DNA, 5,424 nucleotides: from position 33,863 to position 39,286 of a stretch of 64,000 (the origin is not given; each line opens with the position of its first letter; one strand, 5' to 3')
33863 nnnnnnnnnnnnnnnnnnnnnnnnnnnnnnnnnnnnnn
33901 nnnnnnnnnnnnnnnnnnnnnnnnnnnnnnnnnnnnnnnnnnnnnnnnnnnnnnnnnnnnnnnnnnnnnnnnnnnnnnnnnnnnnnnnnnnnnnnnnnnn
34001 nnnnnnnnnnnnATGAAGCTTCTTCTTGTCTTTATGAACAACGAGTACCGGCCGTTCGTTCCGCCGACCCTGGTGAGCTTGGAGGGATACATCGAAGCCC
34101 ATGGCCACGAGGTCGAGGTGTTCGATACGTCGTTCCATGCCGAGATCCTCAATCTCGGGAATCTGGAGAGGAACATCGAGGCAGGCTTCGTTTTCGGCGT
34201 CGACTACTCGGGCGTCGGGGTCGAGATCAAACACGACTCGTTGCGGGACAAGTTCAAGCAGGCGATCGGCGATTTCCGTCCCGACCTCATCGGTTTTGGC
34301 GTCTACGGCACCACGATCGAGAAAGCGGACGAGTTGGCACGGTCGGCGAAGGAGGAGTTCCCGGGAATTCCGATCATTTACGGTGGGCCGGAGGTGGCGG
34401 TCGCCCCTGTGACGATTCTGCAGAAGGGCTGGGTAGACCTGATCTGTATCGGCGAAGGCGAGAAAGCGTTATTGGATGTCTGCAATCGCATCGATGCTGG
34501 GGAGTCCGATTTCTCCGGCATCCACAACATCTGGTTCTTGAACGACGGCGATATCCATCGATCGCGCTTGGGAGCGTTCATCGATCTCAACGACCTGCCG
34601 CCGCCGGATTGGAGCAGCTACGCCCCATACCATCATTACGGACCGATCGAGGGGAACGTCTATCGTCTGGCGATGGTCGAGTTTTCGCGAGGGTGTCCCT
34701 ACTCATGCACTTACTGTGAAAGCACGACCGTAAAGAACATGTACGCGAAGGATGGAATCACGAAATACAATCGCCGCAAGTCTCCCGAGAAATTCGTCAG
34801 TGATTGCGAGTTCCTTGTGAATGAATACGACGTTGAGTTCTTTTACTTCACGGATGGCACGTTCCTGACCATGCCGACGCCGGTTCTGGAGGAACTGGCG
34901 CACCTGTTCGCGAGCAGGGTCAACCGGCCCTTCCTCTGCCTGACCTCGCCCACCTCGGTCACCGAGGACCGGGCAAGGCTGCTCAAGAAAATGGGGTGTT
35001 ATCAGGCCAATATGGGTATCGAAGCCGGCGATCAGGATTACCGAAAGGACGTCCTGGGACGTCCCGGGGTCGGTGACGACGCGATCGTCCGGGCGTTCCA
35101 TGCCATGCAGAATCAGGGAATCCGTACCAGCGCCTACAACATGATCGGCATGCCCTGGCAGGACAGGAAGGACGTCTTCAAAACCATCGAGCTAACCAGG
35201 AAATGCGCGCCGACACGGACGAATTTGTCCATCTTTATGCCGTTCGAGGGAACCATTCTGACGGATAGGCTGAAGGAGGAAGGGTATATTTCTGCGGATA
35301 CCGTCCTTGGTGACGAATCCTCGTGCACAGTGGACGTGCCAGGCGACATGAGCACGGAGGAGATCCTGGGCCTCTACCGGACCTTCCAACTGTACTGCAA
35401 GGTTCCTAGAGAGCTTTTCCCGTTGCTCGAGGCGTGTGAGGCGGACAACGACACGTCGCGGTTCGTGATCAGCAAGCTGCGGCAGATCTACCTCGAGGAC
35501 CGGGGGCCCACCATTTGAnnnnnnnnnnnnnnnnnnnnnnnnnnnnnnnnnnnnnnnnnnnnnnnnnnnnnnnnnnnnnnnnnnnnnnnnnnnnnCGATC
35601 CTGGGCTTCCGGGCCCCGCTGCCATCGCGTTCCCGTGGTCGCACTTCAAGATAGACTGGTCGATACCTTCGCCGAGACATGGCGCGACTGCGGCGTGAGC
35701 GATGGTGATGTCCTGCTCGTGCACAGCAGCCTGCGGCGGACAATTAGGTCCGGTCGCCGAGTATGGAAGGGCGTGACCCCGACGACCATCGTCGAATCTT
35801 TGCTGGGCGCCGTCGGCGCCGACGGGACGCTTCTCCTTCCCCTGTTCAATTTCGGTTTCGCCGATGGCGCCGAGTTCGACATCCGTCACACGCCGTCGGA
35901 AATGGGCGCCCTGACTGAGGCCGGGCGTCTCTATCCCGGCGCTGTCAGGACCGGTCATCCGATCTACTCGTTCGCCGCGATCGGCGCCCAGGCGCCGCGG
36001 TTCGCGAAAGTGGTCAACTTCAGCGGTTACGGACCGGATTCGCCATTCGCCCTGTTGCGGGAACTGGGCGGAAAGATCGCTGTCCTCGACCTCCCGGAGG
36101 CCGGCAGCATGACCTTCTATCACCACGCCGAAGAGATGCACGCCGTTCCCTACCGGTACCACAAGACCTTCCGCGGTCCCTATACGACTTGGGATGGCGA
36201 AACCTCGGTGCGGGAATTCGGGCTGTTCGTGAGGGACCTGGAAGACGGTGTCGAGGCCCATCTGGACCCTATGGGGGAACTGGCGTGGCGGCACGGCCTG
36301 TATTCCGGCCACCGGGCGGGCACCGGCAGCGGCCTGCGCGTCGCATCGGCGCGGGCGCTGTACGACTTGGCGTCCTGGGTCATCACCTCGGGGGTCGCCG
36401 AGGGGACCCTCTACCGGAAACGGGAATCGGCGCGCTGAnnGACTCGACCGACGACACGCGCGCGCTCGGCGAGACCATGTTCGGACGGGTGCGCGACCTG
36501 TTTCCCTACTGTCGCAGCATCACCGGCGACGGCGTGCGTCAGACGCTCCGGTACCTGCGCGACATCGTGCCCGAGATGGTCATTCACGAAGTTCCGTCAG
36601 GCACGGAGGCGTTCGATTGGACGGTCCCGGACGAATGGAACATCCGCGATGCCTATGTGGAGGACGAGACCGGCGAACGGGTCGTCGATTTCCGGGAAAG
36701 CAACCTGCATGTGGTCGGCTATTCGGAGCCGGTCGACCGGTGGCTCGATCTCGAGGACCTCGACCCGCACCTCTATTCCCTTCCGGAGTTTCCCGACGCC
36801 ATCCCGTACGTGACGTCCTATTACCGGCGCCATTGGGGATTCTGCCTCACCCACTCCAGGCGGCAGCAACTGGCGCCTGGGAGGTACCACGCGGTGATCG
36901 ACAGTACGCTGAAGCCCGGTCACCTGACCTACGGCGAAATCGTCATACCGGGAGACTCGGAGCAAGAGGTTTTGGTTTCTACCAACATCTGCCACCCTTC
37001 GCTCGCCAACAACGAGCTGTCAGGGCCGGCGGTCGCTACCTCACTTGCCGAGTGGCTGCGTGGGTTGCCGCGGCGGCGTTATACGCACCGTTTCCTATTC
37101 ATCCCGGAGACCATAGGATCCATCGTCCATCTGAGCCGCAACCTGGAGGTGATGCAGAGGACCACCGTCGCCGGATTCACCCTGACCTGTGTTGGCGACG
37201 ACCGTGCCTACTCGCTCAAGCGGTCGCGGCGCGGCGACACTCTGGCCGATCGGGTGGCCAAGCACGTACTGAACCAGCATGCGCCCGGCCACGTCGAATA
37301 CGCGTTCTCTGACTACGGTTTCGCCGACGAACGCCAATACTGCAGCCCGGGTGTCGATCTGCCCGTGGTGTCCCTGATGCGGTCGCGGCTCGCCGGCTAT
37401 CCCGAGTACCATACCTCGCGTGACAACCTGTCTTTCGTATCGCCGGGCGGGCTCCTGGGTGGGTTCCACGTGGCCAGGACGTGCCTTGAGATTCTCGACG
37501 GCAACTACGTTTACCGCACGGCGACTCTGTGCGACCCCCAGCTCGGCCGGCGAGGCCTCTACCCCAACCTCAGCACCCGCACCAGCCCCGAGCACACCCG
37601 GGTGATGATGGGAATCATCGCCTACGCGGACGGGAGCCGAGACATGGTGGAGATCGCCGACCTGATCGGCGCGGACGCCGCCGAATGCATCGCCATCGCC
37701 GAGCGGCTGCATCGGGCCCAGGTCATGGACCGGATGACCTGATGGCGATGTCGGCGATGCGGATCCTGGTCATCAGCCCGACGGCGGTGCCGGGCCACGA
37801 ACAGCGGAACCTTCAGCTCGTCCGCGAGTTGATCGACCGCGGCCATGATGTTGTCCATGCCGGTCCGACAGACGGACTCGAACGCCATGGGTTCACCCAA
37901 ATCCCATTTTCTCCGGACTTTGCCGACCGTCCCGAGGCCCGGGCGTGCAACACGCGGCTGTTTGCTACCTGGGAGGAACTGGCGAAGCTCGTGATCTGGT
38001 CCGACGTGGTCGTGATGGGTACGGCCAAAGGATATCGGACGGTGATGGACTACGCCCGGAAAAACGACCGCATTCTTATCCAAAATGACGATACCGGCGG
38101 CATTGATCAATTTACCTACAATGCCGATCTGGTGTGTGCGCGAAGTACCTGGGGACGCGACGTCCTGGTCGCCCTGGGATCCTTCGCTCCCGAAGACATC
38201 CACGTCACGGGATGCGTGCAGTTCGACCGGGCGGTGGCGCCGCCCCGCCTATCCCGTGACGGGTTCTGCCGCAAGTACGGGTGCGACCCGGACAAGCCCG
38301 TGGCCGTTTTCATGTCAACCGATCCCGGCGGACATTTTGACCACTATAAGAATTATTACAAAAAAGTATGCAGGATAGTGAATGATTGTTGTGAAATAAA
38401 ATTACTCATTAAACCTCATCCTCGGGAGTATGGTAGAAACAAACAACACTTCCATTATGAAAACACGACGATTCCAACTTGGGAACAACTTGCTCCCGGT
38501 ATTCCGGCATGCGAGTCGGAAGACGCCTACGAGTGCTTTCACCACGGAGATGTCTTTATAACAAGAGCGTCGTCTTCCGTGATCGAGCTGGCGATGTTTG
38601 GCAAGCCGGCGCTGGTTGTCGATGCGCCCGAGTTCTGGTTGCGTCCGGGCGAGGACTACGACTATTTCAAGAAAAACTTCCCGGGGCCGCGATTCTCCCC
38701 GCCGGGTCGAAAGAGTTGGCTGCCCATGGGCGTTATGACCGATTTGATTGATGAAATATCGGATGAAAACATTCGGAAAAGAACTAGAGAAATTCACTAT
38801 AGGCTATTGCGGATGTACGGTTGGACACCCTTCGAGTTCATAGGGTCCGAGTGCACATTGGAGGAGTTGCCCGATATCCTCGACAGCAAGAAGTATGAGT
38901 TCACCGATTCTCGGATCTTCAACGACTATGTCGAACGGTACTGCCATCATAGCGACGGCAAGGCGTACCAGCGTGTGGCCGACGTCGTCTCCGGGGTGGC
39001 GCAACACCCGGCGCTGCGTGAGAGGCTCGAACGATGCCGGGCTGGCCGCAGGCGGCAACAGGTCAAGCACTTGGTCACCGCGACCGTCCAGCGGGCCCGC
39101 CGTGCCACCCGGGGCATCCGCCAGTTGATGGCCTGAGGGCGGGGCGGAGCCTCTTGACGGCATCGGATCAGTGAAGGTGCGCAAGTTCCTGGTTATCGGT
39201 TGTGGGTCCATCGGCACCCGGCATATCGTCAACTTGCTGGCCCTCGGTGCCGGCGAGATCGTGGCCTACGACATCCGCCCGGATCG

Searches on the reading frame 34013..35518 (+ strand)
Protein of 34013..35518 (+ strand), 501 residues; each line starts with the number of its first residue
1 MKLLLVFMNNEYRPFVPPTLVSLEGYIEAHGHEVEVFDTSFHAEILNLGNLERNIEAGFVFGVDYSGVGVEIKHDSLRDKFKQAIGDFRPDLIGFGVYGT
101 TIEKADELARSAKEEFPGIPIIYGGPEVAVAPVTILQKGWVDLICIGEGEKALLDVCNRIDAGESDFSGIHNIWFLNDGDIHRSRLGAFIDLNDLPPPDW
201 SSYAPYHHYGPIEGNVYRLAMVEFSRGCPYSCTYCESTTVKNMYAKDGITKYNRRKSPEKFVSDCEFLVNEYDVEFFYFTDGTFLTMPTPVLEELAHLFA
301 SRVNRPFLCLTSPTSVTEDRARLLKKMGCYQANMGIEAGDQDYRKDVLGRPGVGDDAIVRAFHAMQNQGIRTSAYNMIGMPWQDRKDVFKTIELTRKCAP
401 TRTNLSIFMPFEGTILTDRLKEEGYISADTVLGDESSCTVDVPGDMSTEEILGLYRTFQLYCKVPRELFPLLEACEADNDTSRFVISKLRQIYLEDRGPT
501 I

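Call 41: search_protein_families(library=ncbifam, proteins=[window:34013-35518:+])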
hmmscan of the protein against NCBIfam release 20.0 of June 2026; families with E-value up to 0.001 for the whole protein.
window:34013-35518:+ (501 aa): 20 families
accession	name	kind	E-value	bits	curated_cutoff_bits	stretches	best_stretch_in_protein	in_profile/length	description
TIGR02026.1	BchE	equivalog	3.6e-28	98.7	481.35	1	79-427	53-394/497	magnesium-protoporphyrin IX monomethyl ester anaerobic oxidative cyclase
NF050148.1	rSAM_ApyD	equivalog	9.4e-23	80.4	750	1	76-423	61-396/645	RiPP biosynthesis radical SAM protein ApyD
TIGR04072.2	rSAM_ladder_B12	equivalog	1.5e-22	79.8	360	2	220-430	181-382/443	lipid biosynthesis B12-binding/radical SAM protein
TIGR04013.1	B12_SAM_MJ_1487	hypoth_equivalog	4.4e-20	71.9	251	1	84-419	38-356/382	TIGR04013 family B12-binding domain/radical SAM domain-containing protein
TIGR03975.1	rSAM_ocin_1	subfamily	5.5e-20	71.4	281.85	1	85-343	124-377/606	RiPP maturation radical SAM C-methyltransferase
TIGR03471.1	HpnJ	equivalog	1.9e-19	69.9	577.6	1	107-451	86-421/472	hopanoid biosynthesis associated radical SAM protein HpnJ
TIGR04367.1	HpnR_B12_rSAM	equivalog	4.2e-15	55.3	650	1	78-414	49-367/490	hopanoid C-3 methylase HpnR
TIGR04295.1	B12_rSAM_oligo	hypoth_equivalog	2.6e-14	52.8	400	1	122-386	105-350/422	TIGR04295 family B12-binding domain-containing radical SAM protein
NF033712.0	B12_rSAM_KedN5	subfamily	3.4e-14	52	700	1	83-235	56-211/624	KedN5 family methylcobalamin-dependent radical SAM C-methyltransferase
TIGR04479.1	bcpD_PhpK_rSAM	subfamily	4.5e-14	51.7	600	1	78-401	99-412/504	PhpK family radical SAM P-methyltransferase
TIGR04385.1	B12_rSAM_cofa1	equivalog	2.5e-12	46.8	450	1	116-395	97-361/438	B12 lower ligand biosynthesis radical SAM protein BzaD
NF033070.1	rSAM_AprD4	equivalog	3.4e-11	42.7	500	1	189-429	167-399/456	AprD4 family radical SAM diol-dehydratase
NF038361.1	rSAM_Sden_1168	equivalog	2.1e-10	39.8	575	1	78-432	129-485/560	Sden_1168 family B12-binding radical SAM P-methyltransferase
TIGR04014.1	B12_SAM_MJ_0865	equivalog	9.7e-10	37.8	360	1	84-236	33-177/434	methyl-coenzyme M reductase glutamine C-methyltransferase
TIGR04190.1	B12_SAM_Ta0216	equivalog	4.3e-09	35.5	500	1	107-399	98-395/554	TIGR04190 family B12-binding domain/radical SAM domain protein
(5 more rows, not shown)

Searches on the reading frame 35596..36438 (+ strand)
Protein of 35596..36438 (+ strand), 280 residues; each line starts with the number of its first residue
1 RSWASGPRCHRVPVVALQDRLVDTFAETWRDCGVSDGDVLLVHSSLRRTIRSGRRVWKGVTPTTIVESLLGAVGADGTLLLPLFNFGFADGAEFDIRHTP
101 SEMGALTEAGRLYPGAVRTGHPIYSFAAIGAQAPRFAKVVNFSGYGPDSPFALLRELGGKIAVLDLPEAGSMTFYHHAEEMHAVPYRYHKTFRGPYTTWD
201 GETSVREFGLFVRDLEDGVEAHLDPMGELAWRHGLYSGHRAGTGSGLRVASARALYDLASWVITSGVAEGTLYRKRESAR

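Call 12: search_protein_families(library=pfam, proteins=[window:35596-36438:+])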
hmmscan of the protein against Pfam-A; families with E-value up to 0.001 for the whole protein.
window:35596-36438:+ (280 aa): 1 family
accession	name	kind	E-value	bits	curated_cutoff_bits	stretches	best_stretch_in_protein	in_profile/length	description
PF02522.19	Antibiotic_NAT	-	9.3e-30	104.3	25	1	41-259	1-227/232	Aminoglycoside 3-N-acetyltransferase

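Call 41: search_protein_families(library=ncbifam, proteins=[window:35635-36438:+])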
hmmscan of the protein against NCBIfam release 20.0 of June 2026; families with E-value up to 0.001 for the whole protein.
window:35635-36438:+ (267 aa): 5 families
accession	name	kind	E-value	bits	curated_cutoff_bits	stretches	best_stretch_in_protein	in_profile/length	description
NF033082.0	AAC_3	equivalog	6.1e-24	84.8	270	2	85-195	91-200/262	aminoglycoside 3-N-acetyltransferase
NF033081.0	AAC_3_IV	equivalog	3e-18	66.1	420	1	14-177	6-162/252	AAC(3)-IV family aminoglycoside N-acetyltransferase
NF033180.1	AAC_3_VIII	exception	1.2e-16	60.8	560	1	89-196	109-215/286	aminoglycoside N-acetyltransferase AAC(3)-VIII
NF033080.0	AAC_3_II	subfamily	2e-12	47.1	480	1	100-192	107-199/268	AAC(3)-II family aminoglycoside N-acetyltransferase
NF033612.0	AAC_3_VIa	exception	2.5e-11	43.3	675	1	81-172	104-197/298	aminoglycoside N-acetyltransferase AAC(3)-VIa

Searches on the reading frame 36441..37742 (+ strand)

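Call 12: search_protein_families(library=pfam, proteins=[window:36441-37742:+])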
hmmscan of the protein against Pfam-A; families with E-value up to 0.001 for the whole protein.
window:36441-37742:+ (433 aa): 3 families
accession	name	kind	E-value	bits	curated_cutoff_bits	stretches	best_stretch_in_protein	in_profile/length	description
PF16254.10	DUF4910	-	1.1e-100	336.1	26.6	1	17-355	4-247/247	Domain of unknown function (DUF4910)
PF09940.16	DUF2172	-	4.9e-38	129.8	27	1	65-156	1-92/92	Domain of unknown function (DUF2172)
PF16221.11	HTH_47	-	3.3e-22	78.3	27.1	1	358-429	3-76/78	winged helix-turn-helix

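Call 41: search_protein_families(library=ncbifam, proteins=[window:36441-37742:+])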
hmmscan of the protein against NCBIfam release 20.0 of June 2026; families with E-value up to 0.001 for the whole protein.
window:36441-37742:+ (433 aa): 0 families

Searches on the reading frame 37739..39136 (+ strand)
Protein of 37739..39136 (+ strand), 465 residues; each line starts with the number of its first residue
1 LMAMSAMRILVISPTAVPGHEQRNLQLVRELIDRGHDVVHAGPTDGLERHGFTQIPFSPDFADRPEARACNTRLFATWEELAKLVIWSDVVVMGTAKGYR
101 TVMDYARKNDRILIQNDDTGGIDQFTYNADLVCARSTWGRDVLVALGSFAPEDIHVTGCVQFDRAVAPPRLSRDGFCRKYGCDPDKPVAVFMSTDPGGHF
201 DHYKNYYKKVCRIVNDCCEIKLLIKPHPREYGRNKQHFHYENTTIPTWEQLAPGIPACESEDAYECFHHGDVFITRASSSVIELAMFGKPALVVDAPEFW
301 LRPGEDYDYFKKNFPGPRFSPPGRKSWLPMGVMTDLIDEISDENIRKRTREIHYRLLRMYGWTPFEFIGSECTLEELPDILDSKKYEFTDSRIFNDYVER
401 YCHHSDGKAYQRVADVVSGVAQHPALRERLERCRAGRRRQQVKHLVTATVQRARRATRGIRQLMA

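Call 12: search_protein_families(library=pfam, proteins=[window:37739-39136:+])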
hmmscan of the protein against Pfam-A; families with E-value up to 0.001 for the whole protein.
window:37739-39136:+ (465 aa): 1 family
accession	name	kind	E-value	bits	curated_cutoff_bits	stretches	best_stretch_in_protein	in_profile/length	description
PF04464.20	Glyphos_transf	-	0.00037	20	22.1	0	178-318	184-317/367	CDP-Glycerol:Poly(glycerophosphate) glycerophosphotransferase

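Call 41: search_protein_families(library=ncbifam, proteins=[window:37739-39136:+])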
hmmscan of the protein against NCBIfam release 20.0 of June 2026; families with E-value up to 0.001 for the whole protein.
window:37739-39136:+ (465 aa): 2 families
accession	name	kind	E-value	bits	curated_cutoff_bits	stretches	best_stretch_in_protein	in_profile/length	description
NF046086.1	BFO_1060_trans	domain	4e-12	46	200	1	130-296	106-291/365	BFO_1060 family glycosyltransferase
TIGR04396.2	surf_polysacc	subfamily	0.00083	18.6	125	0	380-444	320-387/427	surface carbohydrate biosynthesis protein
